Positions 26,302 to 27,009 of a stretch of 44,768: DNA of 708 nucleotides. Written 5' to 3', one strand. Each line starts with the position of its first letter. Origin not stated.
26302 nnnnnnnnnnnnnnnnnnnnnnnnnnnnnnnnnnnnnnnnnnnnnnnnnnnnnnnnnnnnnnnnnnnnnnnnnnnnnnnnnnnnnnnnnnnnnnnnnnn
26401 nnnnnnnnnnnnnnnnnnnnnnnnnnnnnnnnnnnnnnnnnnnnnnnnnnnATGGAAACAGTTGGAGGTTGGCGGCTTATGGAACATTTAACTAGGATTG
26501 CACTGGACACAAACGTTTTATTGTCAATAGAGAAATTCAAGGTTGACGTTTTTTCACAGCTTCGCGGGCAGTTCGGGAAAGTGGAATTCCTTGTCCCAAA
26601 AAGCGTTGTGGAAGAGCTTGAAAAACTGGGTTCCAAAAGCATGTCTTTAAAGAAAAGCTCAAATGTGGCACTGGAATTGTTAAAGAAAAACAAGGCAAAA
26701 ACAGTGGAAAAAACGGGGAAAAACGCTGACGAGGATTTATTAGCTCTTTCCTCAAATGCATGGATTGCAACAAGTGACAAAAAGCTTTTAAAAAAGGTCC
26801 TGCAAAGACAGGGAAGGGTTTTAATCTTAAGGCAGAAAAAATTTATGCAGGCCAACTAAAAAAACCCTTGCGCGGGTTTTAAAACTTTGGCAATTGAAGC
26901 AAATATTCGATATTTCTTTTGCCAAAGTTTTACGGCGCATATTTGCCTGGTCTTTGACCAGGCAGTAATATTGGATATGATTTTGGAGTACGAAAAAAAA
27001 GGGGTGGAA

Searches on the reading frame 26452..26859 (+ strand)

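Call 31: search_protein_families(library=pfam, proteins=[window:26452-26859:+], max_evalue=0.01)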
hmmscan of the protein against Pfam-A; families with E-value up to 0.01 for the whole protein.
window:26452-26859:+ (135 aa): 4 families
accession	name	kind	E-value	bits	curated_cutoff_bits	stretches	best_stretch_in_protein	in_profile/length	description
PF18477.7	PIN_9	-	5.1e-20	72.3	26.3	1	16-129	1-116/116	PIN like domain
PF13638.12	PIN_4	-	4.4e-05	24.2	21.9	1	18-120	3-100/132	PIN domain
PF16289.11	PIN_12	-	0.00025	21.9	32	1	16-122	1-110/172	PIN domain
PF18476.7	PIN_8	-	0.0098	16.3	26.1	0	16-94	2-75/227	PIN like domain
